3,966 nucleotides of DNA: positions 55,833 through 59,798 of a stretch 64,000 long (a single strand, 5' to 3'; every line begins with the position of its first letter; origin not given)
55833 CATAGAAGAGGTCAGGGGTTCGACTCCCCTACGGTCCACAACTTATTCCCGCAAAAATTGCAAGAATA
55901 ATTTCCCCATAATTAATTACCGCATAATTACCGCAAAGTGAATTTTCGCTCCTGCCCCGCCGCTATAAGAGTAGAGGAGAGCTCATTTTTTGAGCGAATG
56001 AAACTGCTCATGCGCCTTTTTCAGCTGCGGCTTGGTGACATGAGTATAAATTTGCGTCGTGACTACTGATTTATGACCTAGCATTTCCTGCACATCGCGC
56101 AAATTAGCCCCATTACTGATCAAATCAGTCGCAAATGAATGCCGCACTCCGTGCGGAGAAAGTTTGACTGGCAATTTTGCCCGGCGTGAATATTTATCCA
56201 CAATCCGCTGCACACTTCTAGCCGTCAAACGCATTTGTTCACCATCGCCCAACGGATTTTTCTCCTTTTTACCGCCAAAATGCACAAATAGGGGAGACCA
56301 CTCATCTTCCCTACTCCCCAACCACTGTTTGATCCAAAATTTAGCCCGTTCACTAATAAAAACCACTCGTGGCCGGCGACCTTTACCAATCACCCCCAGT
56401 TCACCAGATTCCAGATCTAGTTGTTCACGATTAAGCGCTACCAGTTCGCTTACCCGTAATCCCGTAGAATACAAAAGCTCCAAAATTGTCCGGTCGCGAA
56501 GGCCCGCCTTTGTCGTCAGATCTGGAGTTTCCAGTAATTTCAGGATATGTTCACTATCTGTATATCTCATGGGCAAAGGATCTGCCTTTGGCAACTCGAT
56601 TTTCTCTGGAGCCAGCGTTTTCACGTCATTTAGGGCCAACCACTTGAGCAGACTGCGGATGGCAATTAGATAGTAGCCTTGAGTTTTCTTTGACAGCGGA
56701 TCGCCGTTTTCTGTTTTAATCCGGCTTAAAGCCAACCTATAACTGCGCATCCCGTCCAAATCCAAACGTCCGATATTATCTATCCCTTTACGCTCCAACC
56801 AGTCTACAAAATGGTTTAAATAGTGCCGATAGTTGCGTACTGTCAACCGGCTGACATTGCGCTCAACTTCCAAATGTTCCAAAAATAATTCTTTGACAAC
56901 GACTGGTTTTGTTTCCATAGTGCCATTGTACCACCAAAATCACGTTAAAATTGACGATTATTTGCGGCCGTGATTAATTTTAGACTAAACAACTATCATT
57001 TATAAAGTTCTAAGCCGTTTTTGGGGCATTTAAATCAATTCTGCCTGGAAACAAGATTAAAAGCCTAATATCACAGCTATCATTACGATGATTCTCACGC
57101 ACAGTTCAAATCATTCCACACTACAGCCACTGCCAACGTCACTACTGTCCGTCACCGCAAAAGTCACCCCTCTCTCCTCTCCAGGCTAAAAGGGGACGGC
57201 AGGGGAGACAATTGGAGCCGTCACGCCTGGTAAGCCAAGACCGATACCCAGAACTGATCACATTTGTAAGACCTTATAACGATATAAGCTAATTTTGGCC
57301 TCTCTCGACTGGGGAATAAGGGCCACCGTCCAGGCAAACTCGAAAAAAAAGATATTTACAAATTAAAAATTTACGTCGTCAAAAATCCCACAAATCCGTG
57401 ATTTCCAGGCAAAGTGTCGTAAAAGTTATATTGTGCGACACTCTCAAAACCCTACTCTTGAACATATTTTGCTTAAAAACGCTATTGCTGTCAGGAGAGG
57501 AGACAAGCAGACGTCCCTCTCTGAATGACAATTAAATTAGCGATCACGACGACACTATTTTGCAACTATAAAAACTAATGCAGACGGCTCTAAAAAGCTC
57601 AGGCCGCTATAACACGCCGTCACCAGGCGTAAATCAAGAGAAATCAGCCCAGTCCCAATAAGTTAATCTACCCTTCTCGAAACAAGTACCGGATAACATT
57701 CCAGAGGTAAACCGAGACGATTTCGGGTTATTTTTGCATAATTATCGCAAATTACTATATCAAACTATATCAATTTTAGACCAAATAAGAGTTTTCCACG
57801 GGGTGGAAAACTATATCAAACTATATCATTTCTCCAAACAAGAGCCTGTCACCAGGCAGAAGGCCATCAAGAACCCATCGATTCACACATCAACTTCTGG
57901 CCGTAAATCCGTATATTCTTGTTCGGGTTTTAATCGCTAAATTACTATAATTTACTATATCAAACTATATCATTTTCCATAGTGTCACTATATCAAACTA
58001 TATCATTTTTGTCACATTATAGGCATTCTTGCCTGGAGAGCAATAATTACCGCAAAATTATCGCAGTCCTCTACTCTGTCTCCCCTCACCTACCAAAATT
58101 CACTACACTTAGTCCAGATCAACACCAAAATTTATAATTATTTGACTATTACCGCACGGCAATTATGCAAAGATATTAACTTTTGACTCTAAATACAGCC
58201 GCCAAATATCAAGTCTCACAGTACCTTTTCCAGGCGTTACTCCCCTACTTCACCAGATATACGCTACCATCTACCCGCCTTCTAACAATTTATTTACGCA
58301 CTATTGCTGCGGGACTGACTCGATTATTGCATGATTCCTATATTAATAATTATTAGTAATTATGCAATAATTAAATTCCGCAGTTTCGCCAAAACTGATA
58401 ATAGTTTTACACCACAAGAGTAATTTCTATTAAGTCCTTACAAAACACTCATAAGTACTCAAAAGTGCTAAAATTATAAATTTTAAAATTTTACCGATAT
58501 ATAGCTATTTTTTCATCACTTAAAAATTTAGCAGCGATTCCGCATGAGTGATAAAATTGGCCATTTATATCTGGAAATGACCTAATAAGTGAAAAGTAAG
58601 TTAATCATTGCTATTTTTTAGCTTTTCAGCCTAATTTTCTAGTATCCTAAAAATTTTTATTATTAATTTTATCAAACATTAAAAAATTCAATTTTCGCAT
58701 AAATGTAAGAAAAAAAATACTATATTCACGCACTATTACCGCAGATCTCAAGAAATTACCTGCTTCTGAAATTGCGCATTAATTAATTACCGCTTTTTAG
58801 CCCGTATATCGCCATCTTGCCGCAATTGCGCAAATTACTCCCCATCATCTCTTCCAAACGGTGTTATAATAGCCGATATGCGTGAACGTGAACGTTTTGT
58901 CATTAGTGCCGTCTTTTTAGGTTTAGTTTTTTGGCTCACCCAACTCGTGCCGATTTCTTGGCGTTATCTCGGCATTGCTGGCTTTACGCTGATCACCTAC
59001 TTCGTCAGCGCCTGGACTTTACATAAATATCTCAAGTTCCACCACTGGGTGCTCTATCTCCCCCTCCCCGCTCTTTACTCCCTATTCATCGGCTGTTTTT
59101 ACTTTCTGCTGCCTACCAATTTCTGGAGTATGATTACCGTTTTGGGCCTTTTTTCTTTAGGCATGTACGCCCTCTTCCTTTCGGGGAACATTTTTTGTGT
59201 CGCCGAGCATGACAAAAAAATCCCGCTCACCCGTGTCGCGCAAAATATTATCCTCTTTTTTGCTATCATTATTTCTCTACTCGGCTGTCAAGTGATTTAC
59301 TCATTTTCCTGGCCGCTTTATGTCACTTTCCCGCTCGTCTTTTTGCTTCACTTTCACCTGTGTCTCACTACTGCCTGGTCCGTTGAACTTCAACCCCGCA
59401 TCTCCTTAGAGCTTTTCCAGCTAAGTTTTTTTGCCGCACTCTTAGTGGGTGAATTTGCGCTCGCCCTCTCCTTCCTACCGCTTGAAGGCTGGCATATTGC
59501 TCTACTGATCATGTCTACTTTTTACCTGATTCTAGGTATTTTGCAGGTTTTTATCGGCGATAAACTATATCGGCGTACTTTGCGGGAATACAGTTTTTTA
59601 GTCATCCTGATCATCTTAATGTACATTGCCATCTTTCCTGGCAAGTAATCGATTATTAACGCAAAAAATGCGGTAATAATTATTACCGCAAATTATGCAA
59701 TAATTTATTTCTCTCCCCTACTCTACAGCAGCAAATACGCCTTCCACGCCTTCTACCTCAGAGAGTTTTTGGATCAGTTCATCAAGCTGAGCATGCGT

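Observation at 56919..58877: About 2-kb ORF-free region with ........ iterons flanking a DnaA-box-like palindrome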

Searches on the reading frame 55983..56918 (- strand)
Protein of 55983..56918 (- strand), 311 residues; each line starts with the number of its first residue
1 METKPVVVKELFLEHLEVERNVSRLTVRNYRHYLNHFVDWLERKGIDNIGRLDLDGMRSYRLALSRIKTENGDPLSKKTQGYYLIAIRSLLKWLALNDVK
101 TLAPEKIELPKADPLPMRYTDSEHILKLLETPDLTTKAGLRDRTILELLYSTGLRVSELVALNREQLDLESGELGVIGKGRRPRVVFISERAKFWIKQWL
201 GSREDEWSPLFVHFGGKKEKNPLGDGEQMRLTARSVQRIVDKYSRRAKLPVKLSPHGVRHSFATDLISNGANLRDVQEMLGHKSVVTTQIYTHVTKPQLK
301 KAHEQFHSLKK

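Call 7: search_protein_families(library=pfam, proteins=[window:55983-56918:-])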
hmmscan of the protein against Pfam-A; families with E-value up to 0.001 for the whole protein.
window:55983-56918:- (311 aa): 3 families
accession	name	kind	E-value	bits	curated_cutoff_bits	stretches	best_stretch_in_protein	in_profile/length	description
PF00589.27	Phage_integrase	-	2.2e-39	135.4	27.1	1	120-296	3-170/172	Phage integrase family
PF02899.23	Phage_int_SAM_1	-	8.3e-13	48.9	22.3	1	10-95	2-80/83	Phage integrase, N-terminal SAM-like domain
PF13495.12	Phage_int_SAM_4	-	2.4e-07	31.5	27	0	11-44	48-81/85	Phage integrase, N-terminal SAM-like domain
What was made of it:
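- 55983..56918 (-): Xer-like tyrosine recombinase gene (311 aa). Pfam Phage_integrase plus SAM_1 (call 7).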

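Call 11: find_encoding_contigs(protein=window:55983-56918:-, flank=10000, max_places=10)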
Protein window:55983-56918:- (311 aa): no gene with exactly this product is on record in the collection.

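Call 58: search_protein_families(library=ncbifam, proteins=[window:55983-56918:-], max_evalue=0.00001)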
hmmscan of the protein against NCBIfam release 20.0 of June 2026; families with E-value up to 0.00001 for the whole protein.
window:55983-56918:- (311 aa): 11 families
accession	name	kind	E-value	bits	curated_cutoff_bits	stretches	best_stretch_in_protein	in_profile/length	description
TIGR02224.1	recomb_XerC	equivalog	5.2e-69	232.9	335.15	1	11-308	2-291/295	tyrosine recombinase XerC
TIGR02225.1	recomb_XerD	equivalog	5e-68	229.6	329.6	1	11-309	2-289/290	site-specific tyrosine recombinase XerD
NF001399.0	PRK00283.1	subfamily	5.5e-68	229.4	279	1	10-309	10-298/300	tyrosine recombinase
NF040815.2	recomb_XerA_Arch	equivalog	6.7e-58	196.3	220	1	11-302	2-262/263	site-specific tyrosine recombinase/integron integrase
NF002331.0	PRK01287.1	subfamily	3.4e-55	187.5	371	1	10-308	31-326/365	site-specific tyrosine recombinase XerC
NF003462.0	PRK05084.1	equivalog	8.8e-35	120.1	267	1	140-306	195-356/360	tyrosine recombinase XerS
TIGR02249.1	integrase_gron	subfamily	1.3e-28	100.3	265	2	206-298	213-304/315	integron integrase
NF011946.0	PRK15417.1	equivalog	2.3e-16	59.9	435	1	234-297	255-318/337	integron integrase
NF007371.0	PRK09871.1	subfamily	3.8e-10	39.6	222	1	136-294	22-174/198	tyrosine-type DNA invertase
NF040693.1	recomb_GmtY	equivalog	7.5e-09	35.3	340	0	253-301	391-439/441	gamma-mobile-trio recombinase GmtY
NF007370.0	PRK09870.1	subfamily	3.5e-08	33.3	221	1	122-293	15-178/200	tyrosine-type DNA invertase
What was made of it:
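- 55983..56918 (-): Full-length match to XerC/XerD models at about 230 bits, below the equivalog cut-offs (call 58).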

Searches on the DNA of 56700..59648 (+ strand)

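Call 9: search_rna_families(source=window, start=56700, end=59000, threshold=evalue, max_evalue=10)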
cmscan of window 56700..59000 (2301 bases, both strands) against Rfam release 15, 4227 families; matches with E-value up to 10: 5.
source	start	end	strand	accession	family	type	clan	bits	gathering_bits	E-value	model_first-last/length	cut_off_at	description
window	58323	58399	-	RF02952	dfrA-dnaX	Gene; sRNA;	-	25.9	48.6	5.5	1-76/76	no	dfrA-dnaX RNA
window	58307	58383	-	RF00717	mir-315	Gene; miRNA;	-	21.4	63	1.5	1-83/83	no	mir-315 microRNA precursor family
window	58307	58383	+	RF03604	mir-5728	Gene; miRNA;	-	19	100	3.3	1-84/84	no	mir-5728 microRNA precursor family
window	56855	56954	-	RF02733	ToxT_thermometer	Cis-reg; thermoregulator;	-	19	81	9.1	1-71/71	no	ToxT 5' UTR thermometer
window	57865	57939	-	RF00571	SNORD65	Gene; snRNA; snoRNA; CD-box;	CL00057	16.2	41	3.3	1-73/73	no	Small nucleolar RNA SNORD65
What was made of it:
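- On Known structured RNA (Rfam 15): The best hit in the gap has E = 1.5 and scores far below gathering (call 9).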

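Call 20: search_dna_similar(query=window:56919-58877:+, collection=plasmids, mode=distant)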
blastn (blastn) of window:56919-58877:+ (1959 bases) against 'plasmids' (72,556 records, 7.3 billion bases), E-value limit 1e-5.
No match.

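Call 21: search_dna_similar(query=window:56919-58877:+, collection=phages, mode=distant)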
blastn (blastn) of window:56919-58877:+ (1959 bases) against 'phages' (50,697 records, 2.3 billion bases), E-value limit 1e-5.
No match.
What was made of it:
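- On Iteron plasmid/phage origin: No blastn hit in the plasmid or phage collections (calls 20, 21).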

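Call 68: search_rna_families(sources=[L008, L011, L014, L021, L027, L029, L031, L032, L034, L036, L037, L024], threshold=gathering)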
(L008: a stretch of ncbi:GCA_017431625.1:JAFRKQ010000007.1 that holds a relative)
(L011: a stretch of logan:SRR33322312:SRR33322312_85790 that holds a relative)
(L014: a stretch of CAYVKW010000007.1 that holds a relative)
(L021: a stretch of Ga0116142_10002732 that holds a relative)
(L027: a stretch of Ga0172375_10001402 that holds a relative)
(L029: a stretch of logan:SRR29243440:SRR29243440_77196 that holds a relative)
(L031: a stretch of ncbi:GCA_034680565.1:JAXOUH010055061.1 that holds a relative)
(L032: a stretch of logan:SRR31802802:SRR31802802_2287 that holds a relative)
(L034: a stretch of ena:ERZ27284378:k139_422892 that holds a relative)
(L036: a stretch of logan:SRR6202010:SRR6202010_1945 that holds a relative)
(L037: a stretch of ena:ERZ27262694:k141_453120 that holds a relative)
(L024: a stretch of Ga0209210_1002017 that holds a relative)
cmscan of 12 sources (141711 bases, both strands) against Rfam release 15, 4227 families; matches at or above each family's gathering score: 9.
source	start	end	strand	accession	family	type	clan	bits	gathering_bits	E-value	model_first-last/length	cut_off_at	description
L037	8433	8506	+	RF00005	tRNA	Gene; tRNA;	CL00001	66.5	29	6.5e-12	1-71/71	no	tRNA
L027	2384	2457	-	RF00005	tRNA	Gene; tRNA;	CL00001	64.5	29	2.3e-11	1-71/71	no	tRNA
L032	9905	9978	+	RF00005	tRNA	Gene; tRNA;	CL00001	62.4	29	8.7e-11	1-71/71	no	tRNA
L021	10342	10415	+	RF00005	tRNA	Gene; tRNA;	CL00001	61.1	29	1.9e-10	1-71/71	no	tRNA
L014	2307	2379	+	RF00005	tRNA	Gene; tRNA;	CL00001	59.4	29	5.8e-10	1-71/71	no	tRNA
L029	277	349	+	RF00005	tRNA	Gene; tRNA;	CL00001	57.2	29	2.2e-09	1-71/71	no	tRNA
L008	5870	5942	+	RF00005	tRNA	Gene; tRNA;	CL00001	56.9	29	2.8e-09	1-71/71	no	tRNA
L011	3882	3954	+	RF00005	tRNA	Gene; tRNA;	CL00001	56.9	29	2.8e-09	1-71/71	no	tRNA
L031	8825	8898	+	RF00005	tRNA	Gene; tRNA;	CL00001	55.7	29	5.9e-09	1-71/71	no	tRNA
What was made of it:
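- On Known structured RNA (Rfam 15): Nothing in the gaps of 12 relatives (call 68).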

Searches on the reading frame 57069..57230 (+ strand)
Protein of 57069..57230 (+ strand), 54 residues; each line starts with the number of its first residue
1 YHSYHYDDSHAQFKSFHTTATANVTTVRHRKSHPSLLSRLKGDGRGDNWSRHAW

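Call 73: search_protein_families(library=pfam, proteins=[window:57069-57230:+], max_evalue=1)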
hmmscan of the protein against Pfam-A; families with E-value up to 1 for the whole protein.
seq(54 aa): 0 families

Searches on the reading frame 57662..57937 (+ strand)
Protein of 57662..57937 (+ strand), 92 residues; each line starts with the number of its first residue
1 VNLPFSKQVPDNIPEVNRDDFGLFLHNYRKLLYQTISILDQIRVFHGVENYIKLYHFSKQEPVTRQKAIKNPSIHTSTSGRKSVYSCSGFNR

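Call 73: search_protein_families(library=pfam, proteins=[window:57662-57937:+], max_evalue=1)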
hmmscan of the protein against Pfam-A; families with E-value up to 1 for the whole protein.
seq(92 aa): 0 families
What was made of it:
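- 56919..58877 (.): Gene-free gap between a Xer-like recombinase gene (minus strand) and a DUF5656 gene (plus strand). No Pfam hit for six-frame fragments (call 73).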

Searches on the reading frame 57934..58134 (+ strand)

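Call 73: search_protein_families(library=pfam, proteins=[window:57934-58134:+], max_evalue=1)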
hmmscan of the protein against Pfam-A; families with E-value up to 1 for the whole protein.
seq(67 aa): 1 family
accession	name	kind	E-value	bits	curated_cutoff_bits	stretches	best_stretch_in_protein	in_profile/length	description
PF13150.11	TraL_transposon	-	0.22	11.7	27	1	12-33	36-57/86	Conjugative transposon protein TraL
